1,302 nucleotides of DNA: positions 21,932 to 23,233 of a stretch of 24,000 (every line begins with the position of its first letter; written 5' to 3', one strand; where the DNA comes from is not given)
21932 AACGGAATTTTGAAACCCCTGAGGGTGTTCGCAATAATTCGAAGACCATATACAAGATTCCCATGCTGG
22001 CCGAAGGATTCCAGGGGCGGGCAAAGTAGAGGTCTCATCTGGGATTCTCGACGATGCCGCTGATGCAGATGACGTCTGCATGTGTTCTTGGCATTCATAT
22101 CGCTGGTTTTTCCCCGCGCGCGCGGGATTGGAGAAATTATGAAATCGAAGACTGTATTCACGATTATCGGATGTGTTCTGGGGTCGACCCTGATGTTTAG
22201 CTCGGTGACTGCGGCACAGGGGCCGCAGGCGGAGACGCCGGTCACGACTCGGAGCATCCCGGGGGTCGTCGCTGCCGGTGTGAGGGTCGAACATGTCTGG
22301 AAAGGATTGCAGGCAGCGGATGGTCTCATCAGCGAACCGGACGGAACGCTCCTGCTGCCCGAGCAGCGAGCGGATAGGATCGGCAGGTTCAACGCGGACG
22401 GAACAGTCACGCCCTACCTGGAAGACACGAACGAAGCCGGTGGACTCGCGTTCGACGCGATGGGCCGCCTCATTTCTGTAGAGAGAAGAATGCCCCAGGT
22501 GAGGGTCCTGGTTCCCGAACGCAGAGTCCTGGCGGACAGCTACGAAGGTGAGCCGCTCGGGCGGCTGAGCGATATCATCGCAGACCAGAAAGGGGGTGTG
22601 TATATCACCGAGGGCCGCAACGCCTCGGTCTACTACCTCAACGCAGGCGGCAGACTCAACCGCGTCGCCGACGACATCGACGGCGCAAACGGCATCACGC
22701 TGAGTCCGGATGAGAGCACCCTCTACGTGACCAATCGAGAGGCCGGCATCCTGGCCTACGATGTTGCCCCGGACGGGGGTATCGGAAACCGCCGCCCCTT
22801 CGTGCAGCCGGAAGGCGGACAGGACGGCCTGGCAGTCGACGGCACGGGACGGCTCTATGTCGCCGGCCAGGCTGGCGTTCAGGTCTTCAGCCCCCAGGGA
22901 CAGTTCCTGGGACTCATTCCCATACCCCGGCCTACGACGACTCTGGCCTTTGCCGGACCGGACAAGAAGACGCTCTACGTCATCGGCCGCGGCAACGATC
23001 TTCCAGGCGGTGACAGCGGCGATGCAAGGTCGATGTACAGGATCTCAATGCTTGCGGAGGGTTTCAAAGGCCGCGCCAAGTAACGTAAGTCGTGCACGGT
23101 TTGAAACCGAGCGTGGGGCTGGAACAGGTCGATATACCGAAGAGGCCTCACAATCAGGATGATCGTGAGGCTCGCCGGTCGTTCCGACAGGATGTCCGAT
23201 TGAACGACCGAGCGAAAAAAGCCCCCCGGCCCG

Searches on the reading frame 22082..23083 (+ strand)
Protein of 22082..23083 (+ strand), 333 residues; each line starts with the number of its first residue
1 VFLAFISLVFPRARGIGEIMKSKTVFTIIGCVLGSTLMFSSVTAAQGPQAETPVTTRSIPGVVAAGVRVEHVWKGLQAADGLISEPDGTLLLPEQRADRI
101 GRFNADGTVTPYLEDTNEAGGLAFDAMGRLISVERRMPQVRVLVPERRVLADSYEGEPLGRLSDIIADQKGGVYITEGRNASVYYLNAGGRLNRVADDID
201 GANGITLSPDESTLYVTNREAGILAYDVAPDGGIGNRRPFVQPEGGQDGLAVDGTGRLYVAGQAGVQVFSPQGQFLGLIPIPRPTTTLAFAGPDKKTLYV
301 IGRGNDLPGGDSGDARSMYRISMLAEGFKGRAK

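Call 10: search_protein_families(library=pfam, proteins=[window:22082-23083:+], max_evalue=0.001)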
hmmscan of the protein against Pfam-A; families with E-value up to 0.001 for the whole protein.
window:22082-23083:+ (333 aa): 3 families
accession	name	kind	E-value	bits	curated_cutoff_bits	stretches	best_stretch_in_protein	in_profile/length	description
PF08450.18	SGL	-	8.2e-31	107.9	26.3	1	86-300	10-242/246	SMP-30/Gluconolactonase/LRE-like region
PF24684.1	Vgb_lyase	-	6.7e-05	22.3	50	1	83-217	145-281/290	Virginiamycin B lyase family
PF01731.26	Arylesterase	-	0.00048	20.7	21.3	0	180-218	36-72/86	Arylesterase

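Call 23: find_encoding_contigs(protein=window:22082-23083:+, flank=3000, max_places=10)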
Protein window:22082-23083:+ (333 aa): no gene with exactly this product is on record in the collection.
